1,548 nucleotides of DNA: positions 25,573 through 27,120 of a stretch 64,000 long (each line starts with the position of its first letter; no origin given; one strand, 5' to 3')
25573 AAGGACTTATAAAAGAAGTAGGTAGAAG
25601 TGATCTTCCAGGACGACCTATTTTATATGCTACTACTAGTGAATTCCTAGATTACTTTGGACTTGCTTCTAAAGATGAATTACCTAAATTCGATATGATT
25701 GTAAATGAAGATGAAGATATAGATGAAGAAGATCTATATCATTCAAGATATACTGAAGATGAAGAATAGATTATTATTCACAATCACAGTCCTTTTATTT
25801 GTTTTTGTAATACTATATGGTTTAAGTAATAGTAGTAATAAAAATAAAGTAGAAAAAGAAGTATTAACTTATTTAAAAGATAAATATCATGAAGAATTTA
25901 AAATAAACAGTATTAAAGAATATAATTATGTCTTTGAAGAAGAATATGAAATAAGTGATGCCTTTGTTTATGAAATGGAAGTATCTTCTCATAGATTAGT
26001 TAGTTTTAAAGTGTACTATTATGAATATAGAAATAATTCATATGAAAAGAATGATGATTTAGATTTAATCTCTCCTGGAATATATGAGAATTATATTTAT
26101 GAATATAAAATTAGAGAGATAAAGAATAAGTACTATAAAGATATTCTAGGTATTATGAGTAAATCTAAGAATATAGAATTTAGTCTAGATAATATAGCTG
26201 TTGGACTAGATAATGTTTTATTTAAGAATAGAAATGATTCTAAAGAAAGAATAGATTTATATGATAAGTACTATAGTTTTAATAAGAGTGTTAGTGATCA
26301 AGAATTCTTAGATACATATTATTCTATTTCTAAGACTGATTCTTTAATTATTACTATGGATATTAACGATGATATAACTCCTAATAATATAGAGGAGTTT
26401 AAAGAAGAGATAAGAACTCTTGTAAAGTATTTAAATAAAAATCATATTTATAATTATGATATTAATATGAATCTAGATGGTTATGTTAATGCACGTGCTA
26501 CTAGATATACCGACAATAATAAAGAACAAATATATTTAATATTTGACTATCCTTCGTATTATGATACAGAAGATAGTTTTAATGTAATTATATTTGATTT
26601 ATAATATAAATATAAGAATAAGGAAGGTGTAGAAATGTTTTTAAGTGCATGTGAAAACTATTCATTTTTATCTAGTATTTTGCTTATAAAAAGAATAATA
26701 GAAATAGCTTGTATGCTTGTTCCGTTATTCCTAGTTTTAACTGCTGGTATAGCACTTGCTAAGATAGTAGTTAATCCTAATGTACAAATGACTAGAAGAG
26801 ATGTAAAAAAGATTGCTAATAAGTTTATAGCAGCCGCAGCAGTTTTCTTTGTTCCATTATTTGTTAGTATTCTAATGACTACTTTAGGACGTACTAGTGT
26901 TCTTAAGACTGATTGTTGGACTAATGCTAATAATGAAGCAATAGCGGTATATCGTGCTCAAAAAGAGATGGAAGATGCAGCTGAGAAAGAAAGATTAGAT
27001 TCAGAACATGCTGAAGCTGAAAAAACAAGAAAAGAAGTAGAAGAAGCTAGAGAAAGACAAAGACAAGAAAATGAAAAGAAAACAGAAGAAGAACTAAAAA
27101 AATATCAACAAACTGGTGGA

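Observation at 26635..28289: Gene pair: two-TM/coiled-coil-anchored papain-like peptidase plus a doubly anchored lipoprotein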

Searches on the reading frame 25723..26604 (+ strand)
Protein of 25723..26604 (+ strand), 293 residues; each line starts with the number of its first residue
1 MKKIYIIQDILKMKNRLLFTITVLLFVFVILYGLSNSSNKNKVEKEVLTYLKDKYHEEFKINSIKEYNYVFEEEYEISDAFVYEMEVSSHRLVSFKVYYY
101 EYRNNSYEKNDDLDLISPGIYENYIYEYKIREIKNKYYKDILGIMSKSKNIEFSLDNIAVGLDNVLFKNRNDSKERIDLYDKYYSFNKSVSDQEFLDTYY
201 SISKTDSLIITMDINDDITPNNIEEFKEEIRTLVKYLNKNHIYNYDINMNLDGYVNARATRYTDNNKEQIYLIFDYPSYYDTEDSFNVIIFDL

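Call 3: search_protein_families(library=pfam, proteins=[window:25723-26604:+], max_evalue=0.1)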
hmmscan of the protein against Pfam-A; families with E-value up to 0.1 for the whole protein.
window:25723-26604:+ (293 aa): 0 families

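Call 65: search_protein_families(library=phrogs, proteins=[window:25723-26604:+], max_evalue=0.01)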
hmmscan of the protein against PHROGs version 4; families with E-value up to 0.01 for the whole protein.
window:25723-26604:+ (293 aa): 0 families

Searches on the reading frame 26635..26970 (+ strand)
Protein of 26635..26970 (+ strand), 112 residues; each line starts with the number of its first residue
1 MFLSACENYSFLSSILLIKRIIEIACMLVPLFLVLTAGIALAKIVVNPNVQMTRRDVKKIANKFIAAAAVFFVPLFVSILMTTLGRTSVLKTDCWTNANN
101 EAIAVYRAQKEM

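Call 9: find_homologous_proteins(query=window:26635-26967:+, max_evalue=0.01)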
Query seq(111 aa): 14 candidates shared short words with the query, none scored E <= 0.01.

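Call 54: search_protein_representatives(alignment_id=A3)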
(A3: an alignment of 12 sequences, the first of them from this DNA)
Query: 12 sequences, 101 profile positions. Proteins with E-value up to 0.001 (for the whole library): 5858; up to 1e-10: 969; up to 1e-30: 6. The best 150 are listed.
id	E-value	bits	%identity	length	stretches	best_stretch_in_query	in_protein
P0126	7.7e-35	135.4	-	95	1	1-95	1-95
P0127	2.0e-34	134.1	-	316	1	2-100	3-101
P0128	8.6e-34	132.1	-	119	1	2-101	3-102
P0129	1.0e-33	131.8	-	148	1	1-101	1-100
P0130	5.1e-32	126.4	-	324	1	1-100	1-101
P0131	5.8e-32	126.2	-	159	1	1-101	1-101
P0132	3.9e-29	117.1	-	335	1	1-101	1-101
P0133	1.1e-28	115.7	-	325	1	1-101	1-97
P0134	1.3e-28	115.5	-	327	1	1-101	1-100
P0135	1.4e-28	115.4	-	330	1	3-100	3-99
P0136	3.6e-28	114.0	-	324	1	1-100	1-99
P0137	8.4e-28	112.8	-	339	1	1-100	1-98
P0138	1.4e-27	112.1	-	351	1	1-101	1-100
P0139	1.4e-27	112.1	-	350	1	1-100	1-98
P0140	1.9e-27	111.7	-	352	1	1-101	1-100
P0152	5.1e-22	94.3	-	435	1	1-100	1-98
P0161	4.4e-20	88.1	-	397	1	4-100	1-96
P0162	7.2e-20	87.4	-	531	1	4-100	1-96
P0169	7.2e-19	84.2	-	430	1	1-100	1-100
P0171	1.2e-18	83.4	-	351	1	1-100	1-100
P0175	1.5e-18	83.1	-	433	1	1-101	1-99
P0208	4.0e-17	78.6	-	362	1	2-100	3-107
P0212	4.8e-17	78.3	-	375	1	1-101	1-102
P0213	5.2e-17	78.2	-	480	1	3-101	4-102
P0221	7.3e-17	77.7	-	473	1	1-100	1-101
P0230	1.2e-16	77.0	-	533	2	4-89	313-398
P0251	4.1e-16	75.3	-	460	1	6-101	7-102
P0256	5.5e-16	74.9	-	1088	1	5-100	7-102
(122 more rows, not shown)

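Call 56: search_protein_families(library=pfam, alignment_id=A6, max_evalue=0.001)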
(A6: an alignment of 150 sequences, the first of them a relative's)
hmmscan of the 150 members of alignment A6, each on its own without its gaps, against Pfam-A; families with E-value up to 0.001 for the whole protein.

A. member 1, P0126 (95 aa): 1 family
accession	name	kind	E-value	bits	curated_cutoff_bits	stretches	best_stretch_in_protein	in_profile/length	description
PF18895.5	T4SS_pilin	-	2.2e-05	24.9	26.6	1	21-81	11-71/71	Type IV secretion system pilin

B. families by the number of members that match (of 150 scanned): 51 families (the first 25 are shown)
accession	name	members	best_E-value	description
PF18895.5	T4SS_pilin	44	6.9e-10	Type IV secretion system pilin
PF05257.22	CHAP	16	8.7e-13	CHAP domain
PF00877.26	NLPC_P60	10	3e-25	NlpC/P60 family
PF13529.12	Peptidase_C39_2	10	4.1e-18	Peptidase_C39 like family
PF25309.1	ELLD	7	6.3e-40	Endolysin-like domain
PF13472.12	Lipase_GDSL_2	5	2.4e-08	GDSL-like Lipase/Acylhydrolase family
PF00657.28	Lipase_GDSL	4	8.3e-08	GDSL-like Lipase/Acylhydrolase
PF02368.24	Big_2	3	1.3e-84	Bacterial Ig-like domain (group 2)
PF13539.11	Peptidase_M15_4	3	2.4e-19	D-alanyl-D-alanine carboxypeptidase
PF02557.22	VanY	3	1.2e-12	D-alanyl-D-alanine carboxypeptidase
PF01551.29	Peptidase_M23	2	9.7e-24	Peptidase family M23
PF00959.24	Phage_lysozyme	2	3.1e-11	Phage lysozyme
PF01832.25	Glucosaminidase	2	9.6e-10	Mannosyl-glycoprotein endo-beta-N-acetylglucosaminidase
PF21461.3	HL_N-beta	2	1e-09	Hyaluronate lyase, N-terminal beta-sheet domain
PF00326.27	Peptidase_S9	2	1.9e-09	Prolyl oligopeptidase family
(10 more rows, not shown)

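Call 58: find_encoding_contigs(protein=P0137, flank=6000, max_places=2)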
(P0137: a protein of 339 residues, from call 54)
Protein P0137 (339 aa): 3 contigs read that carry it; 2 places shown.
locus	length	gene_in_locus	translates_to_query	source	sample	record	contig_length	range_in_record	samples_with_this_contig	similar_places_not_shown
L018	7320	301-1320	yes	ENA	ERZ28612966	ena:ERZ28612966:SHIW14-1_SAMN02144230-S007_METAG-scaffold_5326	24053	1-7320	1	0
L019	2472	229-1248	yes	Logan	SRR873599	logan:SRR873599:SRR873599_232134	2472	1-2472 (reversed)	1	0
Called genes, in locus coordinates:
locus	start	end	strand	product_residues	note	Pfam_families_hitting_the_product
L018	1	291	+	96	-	?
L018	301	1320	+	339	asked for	PF13529:Peptidase_C39_2 (weak)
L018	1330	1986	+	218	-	-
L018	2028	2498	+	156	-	PF02620:YceD (faint)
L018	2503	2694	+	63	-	PF01783:Ribosomal_L32p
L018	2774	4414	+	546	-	PF00493:MCM, PF00004:AAA, PF07724:AAA_2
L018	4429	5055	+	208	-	PF02677:QueH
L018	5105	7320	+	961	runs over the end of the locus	-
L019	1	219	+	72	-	?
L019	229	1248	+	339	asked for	PF13529:Peptidase_C39_2 (weak)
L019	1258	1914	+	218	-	-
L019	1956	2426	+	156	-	PF02620:YceD (faint)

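Call 59: search_protein_families(library=pfam, proteins=[P0152, P0162, P0169, P0175, P0213, P0221, P0230, P0256, P0251, P0161], max_evalue=0.001)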
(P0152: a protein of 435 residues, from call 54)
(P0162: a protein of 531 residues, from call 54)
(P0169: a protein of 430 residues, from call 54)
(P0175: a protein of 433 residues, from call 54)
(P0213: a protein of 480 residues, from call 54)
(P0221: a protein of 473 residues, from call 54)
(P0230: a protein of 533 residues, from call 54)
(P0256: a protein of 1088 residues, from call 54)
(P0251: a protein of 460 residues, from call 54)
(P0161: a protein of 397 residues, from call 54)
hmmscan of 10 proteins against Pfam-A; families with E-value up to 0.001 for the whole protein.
P0152 (435 aa): 2 families
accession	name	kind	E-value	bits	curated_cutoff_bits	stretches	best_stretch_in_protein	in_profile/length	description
PF00768.25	Peptidase_S11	-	2.3e-09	37.5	27.6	1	179-366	11-183/239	D-alanyl-D-alanine carboxypeptidase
PF02113.21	Peptidase_S13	-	2.5e-05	23.7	22.8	0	184-236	21-72/444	D-Ala-D-Ala carboxypeptidase 3 (S13) family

P0162 (531 aa): 0 families

P0169 (430 aa): 2 families
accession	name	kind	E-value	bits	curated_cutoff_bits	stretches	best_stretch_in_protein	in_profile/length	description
PF18895.5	T4SS_pilin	-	0.00048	20.6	26.6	1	18-77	8-66/71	Type IV secretion system pilin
PF05132.19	RNA_pol_Rpc4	-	0.00052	20.7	26.5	0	112-182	20-90/143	RNA polymerase III RPC4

P0175 (433 aa): 3 families
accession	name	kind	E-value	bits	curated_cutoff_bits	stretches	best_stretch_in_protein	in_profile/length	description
PF22251.1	PFF1_TM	-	0.00068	19.7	32.3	1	60-173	97-212/300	Vacuolar membrane protease, transmembrane domain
PF06936.16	Selenoprotein_S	-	0.00078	19.8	29.8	0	102-206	86-183/192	Selenoprotein S (SelS)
PF07946.19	CCDC47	-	0.00094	18.8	27.7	0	75-156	240-322/326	PAT complex subunit CCDC47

P0213 (480 aa): 2 families
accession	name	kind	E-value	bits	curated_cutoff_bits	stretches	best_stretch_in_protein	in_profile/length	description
PF18895.5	T4SS_pilin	-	9.8e-07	29.2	26.6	1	19-82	8-71/71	Type IV secretion system pilin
PF02368.24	Big_2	-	0.00022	21.5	22.8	1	194-227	43-77/79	Bacterial Ig-like domain (group 2)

P0221 (473 aa): 1 family
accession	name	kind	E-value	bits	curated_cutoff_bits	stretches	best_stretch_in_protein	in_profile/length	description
PF21461.3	HL_N-beta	-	0.00051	20.2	27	0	206-248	9-49/57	Hyaluronate lyase, N-terminal beta-sheet domain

P0230 (533 aa): 0 families

P0256 (1088 aa): 4 families
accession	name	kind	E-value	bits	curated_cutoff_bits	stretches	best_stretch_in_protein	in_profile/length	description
PF02368.24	Big_2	-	1.3e-84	278.6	22.8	7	597-674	2-79/79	Bacterial Ig-like domain (group 2)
PF21461.3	HL_N-beta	-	1e-09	38.5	27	1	275-317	11-52/57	Hyaluronate lyase, N-terminal beta-sheet domain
PF22073.2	Cep192_D4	-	3.5e-05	24.4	35.5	0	825-879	45-96/112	Cep192 domain 4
PF20578.4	aBig_2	-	0.00012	22.3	27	0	865-890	32-55/89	Atrophied bacterial Ig domain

P0251 (460 aa): 2 families
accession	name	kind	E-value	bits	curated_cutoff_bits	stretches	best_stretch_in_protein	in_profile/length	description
PF18895.5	T4SS_pilin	-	1.4e-06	28.7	26.6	1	20-81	9-70/71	Type IV secretion system pilin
PF02368.24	Big_2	-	6.3e-05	23.3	22.8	1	192-230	33-71/79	Bacterial Ig-like domain (group 2)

P0161 (397 aa): 0 families

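Call 61: find_encoding_contigs(protein=P0171, flank=5000, max_places=2)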
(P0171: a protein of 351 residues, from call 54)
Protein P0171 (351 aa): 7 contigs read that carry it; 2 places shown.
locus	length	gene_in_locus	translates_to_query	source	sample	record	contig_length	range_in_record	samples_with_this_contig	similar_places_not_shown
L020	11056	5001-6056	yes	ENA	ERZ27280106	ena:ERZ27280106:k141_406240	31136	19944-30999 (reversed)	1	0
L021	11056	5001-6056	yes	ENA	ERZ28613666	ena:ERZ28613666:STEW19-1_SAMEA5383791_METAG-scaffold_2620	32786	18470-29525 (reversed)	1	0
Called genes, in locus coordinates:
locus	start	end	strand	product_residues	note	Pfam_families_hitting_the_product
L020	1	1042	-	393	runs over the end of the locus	?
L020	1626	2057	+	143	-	-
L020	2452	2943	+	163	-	-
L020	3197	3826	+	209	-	-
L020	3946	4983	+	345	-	PF25309:ELLD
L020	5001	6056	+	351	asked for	PF25309:ELLD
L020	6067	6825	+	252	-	-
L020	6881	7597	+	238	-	PF00226:DnaJ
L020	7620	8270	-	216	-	-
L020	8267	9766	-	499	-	PF07556:DUF1538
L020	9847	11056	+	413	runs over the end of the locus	PF02885:Glycos_trans_3N (weak), PF00591:Glycos_transf_3, PF07831:PYNP_C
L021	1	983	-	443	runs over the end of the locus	-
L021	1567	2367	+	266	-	-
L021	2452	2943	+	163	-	-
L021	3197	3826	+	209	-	-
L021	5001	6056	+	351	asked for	PF25309:ELLD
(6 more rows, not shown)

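Call 62: find_encoding_contigs(protein=P0212, flank=5000, max_places=2)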
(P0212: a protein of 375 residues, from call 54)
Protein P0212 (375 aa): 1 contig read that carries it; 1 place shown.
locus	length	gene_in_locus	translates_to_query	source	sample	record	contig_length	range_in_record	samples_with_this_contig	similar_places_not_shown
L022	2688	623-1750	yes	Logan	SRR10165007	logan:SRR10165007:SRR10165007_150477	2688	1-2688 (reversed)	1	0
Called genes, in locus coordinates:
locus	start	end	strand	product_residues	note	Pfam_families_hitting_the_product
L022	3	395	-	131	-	?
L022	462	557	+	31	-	-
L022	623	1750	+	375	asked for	PF05257:CHAP (faint)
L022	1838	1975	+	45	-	-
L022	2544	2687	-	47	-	?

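Call 63: find_encoding_contigs(protein=P0208, flank=5000, max_places=2)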
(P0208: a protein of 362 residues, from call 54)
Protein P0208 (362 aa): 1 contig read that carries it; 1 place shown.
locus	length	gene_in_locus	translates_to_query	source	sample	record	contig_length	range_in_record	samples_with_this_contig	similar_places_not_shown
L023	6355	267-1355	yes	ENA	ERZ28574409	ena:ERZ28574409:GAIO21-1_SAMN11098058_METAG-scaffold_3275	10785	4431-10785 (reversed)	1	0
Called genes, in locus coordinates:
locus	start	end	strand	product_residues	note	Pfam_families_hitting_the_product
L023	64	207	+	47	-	-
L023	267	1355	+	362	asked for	PF13472:Lipase_GDSL_2 (weak)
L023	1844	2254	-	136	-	PF01325:Fe_dep_repress, PF02742:Fe_dep_repr_C (weak)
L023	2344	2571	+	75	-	PF04023:FeoA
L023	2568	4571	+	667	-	PF01926:MMR_HSR1, PF02421:FeoB_N, PF07670:Gate, PF07664:FeoB_C, PF07670:Gate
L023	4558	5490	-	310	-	PF07670:Gate (weak)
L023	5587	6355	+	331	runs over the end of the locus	PF13180:PDZ_2, PF05362:Lon_C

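Call 65: search_protein_families(library=phrogs, proteins=[window:26635-26970:+], max_evalue=0.01)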
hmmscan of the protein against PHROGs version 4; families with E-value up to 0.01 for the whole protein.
window:26635-26970:+ (112 aa): 0 families

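Call 82: search_protein_families(library=pfam, proteins=[L020:3946-4983:+], max_evalue=0.001)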
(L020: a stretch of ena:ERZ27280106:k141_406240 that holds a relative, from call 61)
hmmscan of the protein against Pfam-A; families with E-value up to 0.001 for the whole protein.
L020:3946-4983:+ (345 aa): 2 families
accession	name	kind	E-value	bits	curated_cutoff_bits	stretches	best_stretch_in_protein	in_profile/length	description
PF25309.1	ELLD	-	5.2e-29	101.8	27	1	187-345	9-169/175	Endolysin-like domain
PF22251.1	PFF1_TM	-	0.00079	19.5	32.3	0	66-176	97-211/300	Vacuolar membrane protease, transmembrane domain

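Call 94: search_solved_structures(query=A3, max_evalue=10)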
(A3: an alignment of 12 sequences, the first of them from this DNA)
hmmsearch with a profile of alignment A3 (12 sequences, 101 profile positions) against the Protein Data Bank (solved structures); distinct sequences matched with E-value up to 10: 16.
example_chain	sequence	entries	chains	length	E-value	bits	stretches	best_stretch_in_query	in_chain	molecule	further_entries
8uxv_A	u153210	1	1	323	0.035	17.7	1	23-82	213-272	consOR51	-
8dzr_A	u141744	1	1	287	0.31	14.7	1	17-92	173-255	Kappa-type opioid receptor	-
7yit_A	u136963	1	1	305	0.35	14.5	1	17-92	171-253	Kappa-type opioid receptor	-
6vi4_A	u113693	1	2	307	0.35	14.5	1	17-92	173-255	Kappa opioid receptor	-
8dzp_A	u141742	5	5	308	0.36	14.5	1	17-92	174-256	Kappa-type opioid receptor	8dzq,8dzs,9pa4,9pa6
8feg_B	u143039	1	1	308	0.36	14.5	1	17-92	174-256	Kappa-type opioid receptor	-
9w49_R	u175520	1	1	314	0.37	14.4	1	17-92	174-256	Kappa-type opioid receptor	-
9v6o_R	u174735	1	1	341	0.46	14.1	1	17-91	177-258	Kappa-type opioid receptor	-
9zzo_A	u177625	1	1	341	0.46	14.1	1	17-91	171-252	Kappa-type opioid receptor,Vasopressin V2 receptor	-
5wb1_A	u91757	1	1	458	2.4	11.8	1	9-95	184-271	Envelope protein US28, nanobody 7 fusion protein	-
5wb2_A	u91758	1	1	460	2.4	11.8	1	9-95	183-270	Envelope protein US28, nanobody 7 fusion protein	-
8zkn_A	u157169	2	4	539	3.3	11.4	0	65-81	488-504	Monocarboxylate transporter 8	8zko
5unf_A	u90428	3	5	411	3.6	11.3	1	17-75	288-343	Chimera protein of Type-2 angiotensin II receptor and Soluble cytochrome b562 | Soluble cytochrome b562,Type-2 angiotensin II receptor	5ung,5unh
7jni_A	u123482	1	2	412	3.6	11.3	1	17-75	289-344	Soluble cytochrome b562,Type-2 angiotensin II receptor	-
9dwy_A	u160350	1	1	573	4.2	11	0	65-81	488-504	Monocarboxylate transporter 8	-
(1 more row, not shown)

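Call 95: search_protein_families(library=ncbifam, alignment_id=A6, max_evalue=0.001)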
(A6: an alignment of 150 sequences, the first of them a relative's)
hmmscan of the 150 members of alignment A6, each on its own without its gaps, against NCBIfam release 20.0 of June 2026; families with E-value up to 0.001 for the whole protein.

A. member 1, P0126 (95 aa): 0 families

B. families by the number of members that match (of 150 scanned): 65 families (the first 25 are shown)
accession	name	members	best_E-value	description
NF045848.1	MMCAP2_0566_fam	19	1.5e-06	MMCAP2_0566 family conjugal transfer protein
NF045889.1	ICE_Mbov_0396_TM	11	0.00017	Mbov_0396 family ICE element transmembrane protein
TIGR02594.1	TIGR02594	9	4.1e-10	TIGR02594 family protein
NF046048.1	NlpC_P60_DIP1281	8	7.9e-13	DIP1281 family NlpC/P60 protein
NF045849.1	ICE_MMCAP2_0565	8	0.00016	Mbov_0395 family pilin-like conjugal transfer protein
NF008096.1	PRK10838.1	7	1.1e-19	bifunctional murein DD-endopeptidase/murein LD-carboxypeptidase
NF038345.1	wall_hydro_RipC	7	2.6e-19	peptidoglycan hydrolase RipC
NF033742.1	NlpC_p60_RipB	7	1.7e-13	NlpC/P60 family peptidoglycan endopeptidase RipB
NF033743.1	NlpC_inact_RipD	7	4.1e-12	NlpC/P60 family peptidoglycan-binding protein RipD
NF033741.1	NlpC_p60_RipA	7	1.5e-09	NlpC/P60 family peptidoglycan endopeptidase RipA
NF010495.0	PRK13914.1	6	1.3e-21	invasion associated endopeptidase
NF040678.1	EntFM_CwpFM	5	6.9e-18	enterotoxin EntFM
NF045890.1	conj_pls20_p028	4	3.8e-05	pLS20_p028 family conjugation system transmembrane protein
NF002899.0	PRK03449.1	3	2.2e-06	membrane protein insertase YidC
NF050058.1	e_dPHAscl_type1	2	8.3e-17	extracellular catalytic domain type 1 short-chain-length polyhydroxyalkanoate depolymerase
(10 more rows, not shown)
